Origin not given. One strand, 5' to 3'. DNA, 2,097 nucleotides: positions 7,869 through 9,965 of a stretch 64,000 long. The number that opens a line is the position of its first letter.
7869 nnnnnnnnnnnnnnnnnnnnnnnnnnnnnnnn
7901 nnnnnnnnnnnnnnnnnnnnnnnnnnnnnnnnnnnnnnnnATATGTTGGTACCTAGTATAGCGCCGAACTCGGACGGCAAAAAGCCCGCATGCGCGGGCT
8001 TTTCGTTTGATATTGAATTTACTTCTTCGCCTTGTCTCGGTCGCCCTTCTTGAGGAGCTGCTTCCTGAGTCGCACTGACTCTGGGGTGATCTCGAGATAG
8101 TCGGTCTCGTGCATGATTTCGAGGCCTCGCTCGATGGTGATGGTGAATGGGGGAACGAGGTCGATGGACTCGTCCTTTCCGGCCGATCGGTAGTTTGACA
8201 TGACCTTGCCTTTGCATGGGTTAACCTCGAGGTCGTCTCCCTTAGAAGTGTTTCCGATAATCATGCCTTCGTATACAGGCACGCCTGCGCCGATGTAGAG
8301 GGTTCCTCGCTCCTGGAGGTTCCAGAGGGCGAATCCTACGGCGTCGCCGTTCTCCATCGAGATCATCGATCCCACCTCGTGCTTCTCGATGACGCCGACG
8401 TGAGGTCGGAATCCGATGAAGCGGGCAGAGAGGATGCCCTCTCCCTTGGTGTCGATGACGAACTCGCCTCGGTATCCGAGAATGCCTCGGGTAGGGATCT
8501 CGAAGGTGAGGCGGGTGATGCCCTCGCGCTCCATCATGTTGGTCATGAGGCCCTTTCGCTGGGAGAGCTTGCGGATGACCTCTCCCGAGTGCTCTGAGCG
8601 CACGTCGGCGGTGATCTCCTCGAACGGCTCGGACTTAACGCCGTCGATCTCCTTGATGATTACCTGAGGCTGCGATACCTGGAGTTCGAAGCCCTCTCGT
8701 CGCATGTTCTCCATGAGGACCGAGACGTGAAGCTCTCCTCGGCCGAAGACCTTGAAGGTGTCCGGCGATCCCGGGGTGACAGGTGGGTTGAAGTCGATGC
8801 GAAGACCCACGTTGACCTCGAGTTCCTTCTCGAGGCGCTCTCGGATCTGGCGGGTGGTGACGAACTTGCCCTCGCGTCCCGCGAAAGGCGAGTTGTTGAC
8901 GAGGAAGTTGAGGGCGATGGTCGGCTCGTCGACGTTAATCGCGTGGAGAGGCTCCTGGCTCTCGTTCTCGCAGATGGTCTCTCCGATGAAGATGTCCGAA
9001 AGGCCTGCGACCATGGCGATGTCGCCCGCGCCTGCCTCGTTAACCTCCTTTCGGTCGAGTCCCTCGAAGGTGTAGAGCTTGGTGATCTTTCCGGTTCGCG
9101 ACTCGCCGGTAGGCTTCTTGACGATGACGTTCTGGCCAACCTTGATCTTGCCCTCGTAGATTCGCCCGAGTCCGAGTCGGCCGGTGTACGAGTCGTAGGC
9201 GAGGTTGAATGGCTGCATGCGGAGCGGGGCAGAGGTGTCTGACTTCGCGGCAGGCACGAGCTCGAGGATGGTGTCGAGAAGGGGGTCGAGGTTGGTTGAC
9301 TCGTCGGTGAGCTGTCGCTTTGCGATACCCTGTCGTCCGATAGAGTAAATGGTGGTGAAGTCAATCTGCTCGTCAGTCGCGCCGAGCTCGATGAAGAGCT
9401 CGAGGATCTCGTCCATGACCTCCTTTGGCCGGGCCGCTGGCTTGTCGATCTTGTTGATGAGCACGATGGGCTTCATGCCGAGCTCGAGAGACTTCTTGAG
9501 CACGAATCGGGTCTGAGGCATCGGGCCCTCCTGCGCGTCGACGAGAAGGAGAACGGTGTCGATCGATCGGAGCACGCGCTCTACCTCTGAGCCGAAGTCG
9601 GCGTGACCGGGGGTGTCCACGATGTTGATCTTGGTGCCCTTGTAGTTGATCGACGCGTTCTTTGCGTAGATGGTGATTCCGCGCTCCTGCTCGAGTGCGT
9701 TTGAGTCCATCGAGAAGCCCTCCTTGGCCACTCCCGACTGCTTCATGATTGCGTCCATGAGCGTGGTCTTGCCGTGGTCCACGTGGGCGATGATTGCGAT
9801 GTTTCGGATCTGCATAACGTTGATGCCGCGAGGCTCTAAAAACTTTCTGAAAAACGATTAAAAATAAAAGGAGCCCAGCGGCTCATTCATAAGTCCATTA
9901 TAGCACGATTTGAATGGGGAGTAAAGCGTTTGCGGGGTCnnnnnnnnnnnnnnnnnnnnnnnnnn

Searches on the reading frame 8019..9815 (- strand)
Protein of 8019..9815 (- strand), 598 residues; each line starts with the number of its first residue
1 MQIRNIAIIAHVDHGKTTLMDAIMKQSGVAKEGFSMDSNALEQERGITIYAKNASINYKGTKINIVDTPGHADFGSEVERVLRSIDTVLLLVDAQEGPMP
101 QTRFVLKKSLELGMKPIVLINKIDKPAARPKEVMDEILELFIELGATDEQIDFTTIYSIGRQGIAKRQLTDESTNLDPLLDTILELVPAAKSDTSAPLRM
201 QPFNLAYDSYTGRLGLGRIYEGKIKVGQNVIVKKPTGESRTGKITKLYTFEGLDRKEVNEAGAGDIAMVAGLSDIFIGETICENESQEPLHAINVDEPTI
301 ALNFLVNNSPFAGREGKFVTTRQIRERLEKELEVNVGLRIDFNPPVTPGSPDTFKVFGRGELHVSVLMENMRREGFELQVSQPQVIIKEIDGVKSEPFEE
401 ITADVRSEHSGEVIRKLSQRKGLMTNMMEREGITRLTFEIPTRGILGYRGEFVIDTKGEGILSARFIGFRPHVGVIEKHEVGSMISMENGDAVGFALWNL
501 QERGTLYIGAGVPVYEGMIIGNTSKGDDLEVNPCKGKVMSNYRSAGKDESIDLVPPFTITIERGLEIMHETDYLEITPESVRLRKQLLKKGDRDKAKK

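Call 6: search_protein_families(library=pfam, max_evalue=0.001, proteins=[window:8019-9815:-])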
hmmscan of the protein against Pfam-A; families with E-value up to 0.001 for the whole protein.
window:8019-9815:- (598 aa): 8 families
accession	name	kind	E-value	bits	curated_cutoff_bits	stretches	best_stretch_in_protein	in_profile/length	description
PF00009.33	GTP_EFTU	-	9.2e-52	175.8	26.5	1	2-188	2-187/188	Elongation factor Tu GTP binding domain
PF21018.2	BipA_C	-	1.9e-37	127.8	23.8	1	482-589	2-109/110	TypA/BipA C-terminal domain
PF00679.30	EFG_C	-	8.5e-18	64.6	27.9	1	395-475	3-84/89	Elongation factor G C-terminus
PF03144.31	GTP_EFTU_D2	-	9.6e-14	52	30.3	1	212-282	1-73/73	Elongation factor Tu domain 2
PF22042.2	EF-G_D2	-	1.9e-10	41.2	27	1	203-283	7-83/84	Elongation factor G domain 2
PF01926.29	MMR_HSR1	-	3.2e-08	34.1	21.9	1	6-122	2-113/113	50S ribosome-binding GTPase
PF00735.24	Septin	-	6.4e-05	22.8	26.2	1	6-74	7-75/280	Septin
PF02421.24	FeoB_N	-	0.0002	21.3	27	0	45-136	31-128/156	Ferrous iron transport protein B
